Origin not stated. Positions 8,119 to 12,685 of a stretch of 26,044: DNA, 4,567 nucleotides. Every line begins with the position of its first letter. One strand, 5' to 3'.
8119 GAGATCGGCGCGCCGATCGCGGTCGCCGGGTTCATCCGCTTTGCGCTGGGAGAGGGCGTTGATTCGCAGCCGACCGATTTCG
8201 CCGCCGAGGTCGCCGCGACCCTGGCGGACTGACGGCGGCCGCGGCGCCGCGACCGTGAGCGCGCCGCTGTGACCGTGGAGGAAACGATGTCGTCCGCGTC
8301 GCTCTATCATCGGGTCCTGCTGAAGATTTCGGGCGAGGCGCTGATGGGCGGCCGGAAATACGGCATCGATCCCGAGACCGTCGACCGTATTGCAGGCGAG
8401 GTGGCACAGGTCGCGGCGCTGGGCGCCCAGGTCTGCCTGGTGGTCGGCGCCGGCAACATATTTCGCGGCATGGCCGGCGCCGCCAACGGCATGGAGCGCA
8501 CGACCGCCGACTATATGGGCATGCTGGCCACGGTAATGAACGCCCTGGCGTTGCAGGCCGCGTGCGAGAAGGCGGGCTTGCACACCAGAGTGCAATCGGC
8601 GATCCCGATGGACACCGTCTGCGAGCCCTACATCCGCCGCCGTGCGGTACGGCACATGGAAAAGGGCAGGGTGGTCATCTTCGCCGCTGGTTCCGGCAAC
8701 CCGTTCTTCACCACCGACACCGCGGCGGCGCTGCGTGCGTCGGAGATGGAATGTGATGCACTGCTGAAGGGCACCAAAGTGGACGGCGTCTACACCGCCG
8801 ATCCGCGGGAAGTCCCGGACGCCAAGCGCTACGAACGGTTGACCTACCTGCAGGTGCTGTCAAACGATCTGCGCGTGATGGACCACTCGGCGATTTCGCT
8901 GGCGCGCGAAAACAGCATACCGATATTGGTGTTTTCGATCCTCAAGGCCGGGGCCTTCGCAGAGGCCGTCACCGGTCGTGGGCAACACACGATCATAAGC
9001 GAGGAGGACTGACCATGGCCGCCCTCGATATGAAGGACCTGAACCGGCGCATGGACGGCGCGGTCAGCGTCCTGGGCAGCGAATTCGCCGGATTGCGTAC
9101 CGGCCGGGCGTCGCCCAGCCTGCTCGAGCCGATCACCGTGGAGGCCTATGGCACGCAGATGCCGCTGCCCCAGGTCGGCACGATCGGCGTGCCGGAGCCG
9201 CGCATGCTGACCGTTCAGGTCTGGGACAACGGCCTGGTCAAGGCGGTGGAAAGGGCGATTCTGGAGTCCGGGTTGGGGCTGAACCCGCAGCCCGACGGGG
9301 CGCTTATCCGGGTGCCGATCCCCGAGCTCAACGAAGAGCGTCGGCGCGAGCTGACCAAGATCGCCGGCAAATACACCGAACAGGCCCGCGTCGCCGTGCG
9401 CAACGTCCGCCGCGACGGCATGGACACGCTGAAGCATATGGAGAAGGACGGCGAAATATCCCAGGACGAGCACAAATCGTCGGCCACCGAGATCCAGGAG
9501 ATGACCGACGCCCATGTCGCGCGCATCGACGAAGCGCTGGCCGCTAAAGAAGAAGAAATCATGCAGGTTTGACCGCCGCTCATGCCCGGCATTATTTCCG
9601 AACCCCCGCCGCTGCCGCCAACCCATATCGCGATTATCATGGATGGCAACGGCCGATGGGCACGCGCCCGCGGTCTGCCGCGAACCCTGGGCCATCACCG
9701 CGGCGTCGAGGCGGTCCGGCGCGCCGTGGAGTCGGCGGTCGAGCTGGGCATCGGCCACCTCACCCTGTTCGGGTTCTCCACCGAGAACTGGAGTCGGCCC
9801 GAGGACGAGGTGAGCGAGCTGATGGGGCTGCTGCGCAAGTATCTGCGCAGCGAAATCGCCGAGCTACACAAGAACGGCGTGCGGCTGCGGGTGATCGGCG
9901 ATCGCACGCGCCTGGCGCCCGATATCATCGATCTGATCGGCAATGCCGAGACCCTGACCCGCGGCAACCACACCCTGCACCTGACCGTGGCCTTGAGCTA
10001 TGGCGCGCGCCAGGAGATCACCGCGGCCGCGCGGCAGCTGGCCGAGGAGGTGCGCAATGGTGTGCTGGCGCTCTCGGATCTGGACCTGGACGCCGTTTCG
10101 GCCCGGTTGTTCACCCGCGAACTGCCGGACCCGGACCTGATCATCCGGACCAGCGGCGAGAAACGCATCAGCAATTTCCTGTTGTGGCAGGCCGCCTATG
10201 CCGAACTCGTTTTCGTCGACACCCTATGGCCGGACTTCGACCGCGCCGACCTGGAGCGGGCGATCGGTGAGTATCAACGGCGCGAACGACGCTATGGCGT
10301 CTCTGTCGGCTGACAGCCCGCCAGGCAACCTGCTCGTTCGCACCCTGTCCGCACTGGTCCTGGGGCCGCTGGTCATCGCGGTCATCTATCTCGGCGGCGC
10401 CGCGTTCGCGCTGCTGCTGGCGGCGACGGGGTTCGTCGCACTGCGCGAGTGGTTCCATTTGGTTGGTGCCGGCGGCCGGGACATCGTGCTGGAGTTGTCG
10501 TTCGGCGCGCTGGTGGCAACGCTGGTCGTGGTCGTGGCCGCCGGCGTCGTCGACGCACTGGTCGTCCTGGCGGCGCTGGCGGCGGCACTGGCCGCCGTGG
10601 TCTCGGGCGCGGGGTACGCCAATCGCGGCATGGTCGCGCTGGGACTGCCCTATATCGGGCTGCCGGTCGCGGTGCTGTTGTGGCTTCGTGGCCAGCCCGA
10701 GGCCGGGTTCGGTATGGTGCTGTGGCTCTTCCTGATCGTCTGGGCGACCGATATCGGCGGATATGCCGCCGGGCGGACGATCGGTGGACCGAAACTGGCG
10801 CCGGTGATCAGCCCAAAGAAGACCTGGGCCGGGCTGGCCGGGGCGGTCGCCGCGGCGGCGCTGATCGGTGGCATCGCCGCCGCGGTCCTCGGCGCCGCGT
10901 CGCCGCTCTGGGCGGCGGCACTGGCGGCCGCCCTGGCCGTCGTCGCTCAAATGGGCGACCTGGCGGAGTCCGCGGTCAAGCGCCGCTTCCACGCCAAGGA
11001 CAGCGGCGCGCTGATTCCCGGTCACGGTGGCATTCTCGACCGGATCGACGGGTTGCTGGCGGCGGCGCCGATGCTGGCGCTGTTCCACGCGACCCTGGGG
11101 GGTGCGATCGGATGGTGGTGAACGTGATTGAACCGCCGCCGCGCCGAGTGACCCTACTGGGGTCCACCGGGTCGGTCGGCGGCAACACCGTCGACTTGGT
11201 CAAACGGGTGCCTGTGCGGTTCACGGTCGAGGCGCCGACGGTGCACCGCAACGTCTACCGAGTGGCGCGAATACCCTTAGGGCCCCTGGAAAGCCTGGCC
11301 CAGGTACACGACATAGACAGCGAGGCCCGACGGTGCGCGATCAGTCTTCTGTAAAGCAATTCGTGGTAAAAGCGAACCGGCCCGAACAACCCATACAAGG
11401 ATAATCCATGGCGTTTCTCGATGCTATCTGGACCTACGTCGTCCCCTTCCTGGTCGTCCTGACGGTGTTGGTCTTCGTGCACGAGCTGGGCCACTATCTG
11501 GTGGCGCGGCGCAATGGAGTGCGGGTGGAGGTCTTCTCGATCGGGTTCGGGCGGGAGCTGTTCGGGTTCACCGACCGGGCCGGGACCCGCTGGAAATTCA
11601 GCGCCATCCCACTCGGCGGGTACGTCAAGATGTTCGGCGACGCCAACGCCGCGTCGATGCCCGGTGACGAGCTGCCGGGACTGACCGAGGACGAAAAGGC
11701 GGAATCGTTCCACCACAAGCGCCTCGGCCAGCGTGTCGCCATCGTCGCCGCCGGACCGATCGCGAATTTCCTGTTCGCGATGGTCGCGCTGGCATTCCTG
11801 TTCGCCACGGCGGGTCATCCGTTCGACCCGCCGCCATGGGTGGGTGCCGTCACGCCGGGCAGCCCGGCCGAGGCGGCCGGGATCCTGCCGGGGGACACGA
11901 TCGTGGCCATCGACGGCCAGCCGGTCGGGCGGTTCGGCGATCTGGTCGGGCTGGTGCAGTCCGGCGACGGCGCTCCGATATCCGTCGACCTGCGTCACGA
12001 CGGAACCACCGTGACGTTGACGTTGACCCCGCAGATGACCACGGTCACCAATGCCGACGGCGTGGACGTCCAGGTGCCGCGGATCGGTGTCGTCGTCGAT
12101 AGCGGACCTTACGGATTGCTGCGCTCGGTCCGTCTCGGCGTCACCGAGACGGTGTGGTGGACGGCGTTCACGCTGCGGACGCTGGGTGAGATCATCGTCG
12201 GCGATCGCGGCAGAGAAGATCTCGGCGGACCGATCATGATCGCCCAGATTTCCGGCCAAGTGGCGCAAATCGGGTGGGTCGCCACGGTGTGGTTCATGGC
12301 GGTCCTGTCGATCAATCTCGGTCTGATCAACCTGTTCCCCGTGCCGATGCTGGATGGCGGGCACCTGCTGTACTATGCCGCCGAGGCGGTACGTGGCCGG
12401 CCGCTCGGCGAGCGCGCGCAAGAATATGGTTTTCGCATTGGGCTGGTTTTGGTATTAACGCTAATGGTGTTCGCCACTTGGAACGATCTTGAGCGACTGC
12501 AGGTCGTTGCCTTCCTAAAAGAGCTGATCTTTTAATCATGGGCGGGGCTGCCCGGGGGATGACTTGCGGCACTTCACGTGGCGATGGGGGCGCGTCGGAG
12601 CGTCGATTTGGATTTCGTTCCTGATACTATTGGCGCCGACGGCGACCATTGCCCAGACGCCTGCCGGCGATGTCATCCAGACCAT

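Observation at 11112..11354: dxr collapsed to an in-frame N-plus-C relic: the MEP pathway entry step is missing from its usual locus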

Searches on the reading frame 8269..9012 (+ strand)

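Call 5: search_protein_families(library=pfam, proteins=[window:8269-9012:+], max_evalue=1)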
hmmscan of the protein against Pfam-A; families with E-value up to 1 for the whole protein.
window:8269-9012:+ (247 aa): 2 families
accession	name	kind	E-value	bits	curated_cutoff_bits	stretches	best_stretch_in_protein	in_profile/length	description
PF00696.33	AA_kinase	-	5.4e-37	128.2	24.9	1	15-223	2-234/234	Amino acid kinase family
PF00875.24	DNA_photolyase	-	0.07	13.5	26.6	1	197-229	5-37/164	DNA photolyase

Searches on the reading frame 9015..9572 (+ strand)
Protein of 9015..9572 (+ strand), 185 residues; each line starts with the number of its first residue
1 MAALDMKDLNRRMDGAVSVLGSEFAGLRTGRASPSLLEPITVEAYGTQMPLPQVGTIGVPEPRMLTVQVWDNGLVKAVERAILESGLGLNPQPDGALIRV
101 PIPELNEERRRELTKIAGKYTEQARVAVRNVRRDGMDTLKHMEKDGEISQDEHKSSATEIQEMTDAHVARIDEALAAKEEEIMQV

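Call 5: search_protein_families(library=pfam, proteins=[window:9015-9572:+], max_evalue=1)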
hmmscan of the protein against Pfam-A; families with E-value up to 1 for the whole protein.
window:9015-9572:+ (185 aa): 2 families
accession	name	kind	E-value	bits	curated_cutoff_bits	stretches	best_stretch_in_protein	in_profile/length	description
PF01765.24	RRF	-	6.6e-64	215.1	29.7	1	22-183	3-164/164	Ribosome recycling factor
PF12685.13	SpoIIIAH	-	0.01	16.2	30.6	1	117-166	80-129/191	SpoIIIAH-like protein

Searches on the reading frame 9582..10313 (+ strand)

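Call 5: search_protein_families(library=pfam, proteins=[window:9582-10313:+], max_evalue=1)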
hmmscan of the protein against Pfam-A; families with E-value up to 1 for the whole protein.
window:9582-10313:+ (243 aa): 5 families
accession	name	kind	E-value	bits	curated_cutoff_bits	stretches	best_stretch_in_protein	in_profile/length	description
PF01255.24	Prenyltransf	-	3.9e-84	282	27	1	19-239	1-219/219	Putative undecaprenyl diphosphate synthase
PF04492.19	Phage_rep_O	-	0.068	14.1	28.7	0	52-100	31-78/95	Bacteriophage replication protein O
PF01261.30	AP_endonuc_2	-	0.14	12.3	31.1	1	40-102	65-122/249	Xylose isomerase-like TIM barrel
PF08509.16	Ad_cyc_g-alpha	-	0.19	12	21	1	1-22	24-45/49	Adenylate cyclase G-alpha binding domain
PF05690.20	ThiG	-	0.21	11.3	23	1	95-127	89-121/247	Thiazole biosynthesis protein ThiG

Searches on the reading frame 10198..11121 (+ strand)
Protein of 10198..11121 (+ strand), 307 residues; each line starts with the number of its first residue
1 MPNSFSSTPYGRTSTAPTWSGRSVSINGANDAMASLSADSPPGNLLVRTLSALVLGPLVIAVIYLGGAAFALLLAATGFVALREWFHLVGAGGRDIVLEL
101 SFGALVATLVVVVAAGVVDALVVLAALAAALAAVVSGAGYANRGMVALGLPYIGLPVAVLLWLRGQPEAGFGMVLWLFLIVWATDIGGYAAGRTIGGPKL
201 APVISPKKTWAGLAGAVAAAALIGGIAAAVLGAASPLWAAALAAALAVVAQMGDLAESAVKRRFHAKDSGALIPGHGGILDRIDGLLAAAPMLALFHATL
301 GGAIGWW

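Call 5: search_protein_families(library=pfam, proteins=[window:10198-11121:+], max_evalue=1)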
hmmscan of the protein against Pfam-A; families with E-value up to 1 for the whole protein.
window:10198-11121:+ (307 aa): 1 family
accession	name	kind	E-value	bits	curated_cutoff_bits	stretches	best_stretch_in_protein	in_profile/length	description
PF01148.25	CTP_transf_1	-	8.2e-58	196.8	24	1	47-298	2-262/264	Cytidylyltransferase family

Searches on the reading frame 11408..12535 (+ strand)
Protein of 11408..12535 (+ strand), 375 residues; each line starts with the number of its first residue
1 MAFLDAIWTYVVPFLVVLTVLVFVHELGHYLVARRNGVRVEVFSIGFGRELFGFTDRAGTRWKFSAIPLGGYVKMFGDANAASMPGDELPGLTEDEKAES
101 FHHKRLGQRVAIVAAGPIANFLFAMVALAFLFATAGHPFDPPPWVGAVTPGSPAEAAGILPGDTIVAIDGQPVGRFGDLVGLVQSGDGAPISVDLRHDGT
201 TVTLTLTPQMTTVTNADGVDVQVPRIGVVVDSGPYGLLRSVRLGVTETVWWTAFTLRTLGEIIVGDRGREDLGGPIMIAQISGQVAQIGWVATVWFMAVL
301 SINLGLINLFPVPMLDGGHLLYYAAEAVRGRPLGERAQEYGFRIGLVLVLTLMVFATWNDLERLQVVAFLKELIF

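Call 5: search_protein_families(library=pfam, proteins=[window:11408-12535:+], max_evalue=1)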
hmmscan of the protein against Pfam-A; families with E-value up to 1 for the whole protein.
window:11408-12535:+ (375 aa): 6 families
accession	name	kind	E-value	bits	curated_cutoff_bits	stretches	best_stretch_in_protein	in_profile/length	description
PF02163.28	Peptidase_M50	-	1.7e-70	237.2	27.2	1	14-352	2-221/221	Peptidase family M50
PF17820.7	PDZ_6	-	8.7e-14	51.4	27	1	145-196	2-53/54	PDZ domain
PF13180.12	PDZ_2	-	1.9e-08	34.9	27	1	145-206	16-78/80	PDZ domain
PF00595.29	PDZ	-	9.8e-06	26.3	23.2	1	140-173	24-57/81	PDZ domain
PF14685.13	PDZ_Tricorn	-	0.0047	17.3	25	1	152-199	31-80/88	Tricorn protease PDZ domain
PF13398.12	Peptidase_M50B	-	0.022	14.9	26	1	13-73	15-76/201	Peptidase M50B-like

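Call 31: find_related_loci(query=window:11408-12535:+, collection=genome_contigs, flank=4000)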
Query window:11408-12535:+ (375 aa) in genome_contigs; peptide patterns used: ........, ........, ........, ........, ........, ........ (x = any residue, [..] = any of these).
600 stretches matched a pattern (row limit reached: there are more); 587 encode a relative of the query (tblastn E <= 1e-3); the best 80 are kept; 80 distinct loci.
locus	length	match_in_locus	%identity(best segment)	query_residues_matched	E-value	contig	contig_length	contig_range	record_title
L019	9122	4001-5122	63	1-374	7e-149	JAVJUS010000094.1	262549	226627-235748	MAG: Azospirillaceae bacterium isolate C1-SOL-07 k141_33021, whole genome shotgun sequence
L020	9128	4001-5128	61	1-374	9e-144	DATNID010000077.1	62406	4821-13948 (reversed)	MAG TPA_asm: Stellaceae bacterium isolate SMAG_U11364 k141_807413, whole genome shotgun sequence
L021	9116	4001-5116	64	1-374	5e-143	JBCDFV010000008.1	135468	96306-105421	MAG: Pseudomonadota bacterium isolate P01_H01_bin.117 k141_817081_length_135468_cov_19.4759, whole genome shotgun sequen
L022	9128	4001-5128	62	1-374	2e-140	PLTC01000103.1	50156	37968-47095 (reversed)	MAG: Rhodospirillales bacterium isolate bog_933 73.20120700_S1D.247_contig_140509, whole genome shotgun sequence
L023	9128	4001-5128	61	1-374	5e-140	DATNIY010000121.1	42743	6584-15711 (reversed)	MAG TPA_asm: Stellaceae bacterium isolate SMAG_U11385 k141_437208, whole genome shotgun sequence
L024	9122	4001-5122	62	1-374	6e-140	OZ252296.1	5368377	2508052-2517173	MAG: Inquilinaceae bacterium isolate 8c5b4bd8-3f7a-4eba-a8aa-c6be87d0db72 genome assembly, chromosome: 1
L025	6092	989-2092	62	7-374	4e-137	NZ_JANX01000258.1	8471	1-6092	Inquilinus limosus MP06 Ilimosus_MP06_contig00258, whole genome shotgun sequence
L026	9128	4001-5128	59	1-374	3e-136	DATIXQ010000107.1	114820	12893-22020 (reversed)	MAG TPA_asm: Stellaceae bacterium isolate SMAG_U15253 k141_1651562, whole genome shotgun sequence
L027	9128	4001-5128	60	1-374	3e-136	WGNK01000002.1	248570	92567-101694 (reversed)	MAG: Azospirillum sp. isolate RI_112 c_000000026412, whole genome shotgun sequence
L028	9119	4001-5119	63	1-374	1e-135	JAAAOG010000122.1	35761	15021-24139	MAG: Alphaproteobacteria bacterium isolate GSL.Bin18 NODE_570_length_35761_cov_0.657548, whole genome shotgun sequence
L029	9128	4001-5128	61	1-374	9e-135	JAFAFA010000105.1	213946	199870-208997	MAG: Proteobacteria bacterium isolate OH_SBlB_155 k127_448175, whole genome shotgun sequence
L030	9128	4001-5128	60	1-374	3e-134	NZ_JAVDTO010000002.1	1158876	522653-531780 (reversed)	Azospirillum sp. BE72 Ga0454506_02, whole genome shotgun sequence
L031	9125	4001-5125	60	1-374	1e-134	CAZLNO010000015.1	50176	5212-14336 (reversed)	MAG TPA_asm: uncultured Rhodovibrionaceae bacterium isolate SRP141376_co2_316 genome assembly, contig: NODE_1653_length_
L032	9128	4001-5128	60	1-374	8e-134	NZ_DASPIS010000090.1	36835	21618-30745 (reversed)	MAG: Azospirillum sp. isolate SMAG_U11989 k141_27403, whole genome shotgun sequence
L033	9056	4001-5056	61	25-374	7e-133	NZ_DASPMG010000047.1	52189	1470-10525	MAG: Azospirillum sp. isolate SMAG_U12086 k141_222388, whole genome shotgun sequence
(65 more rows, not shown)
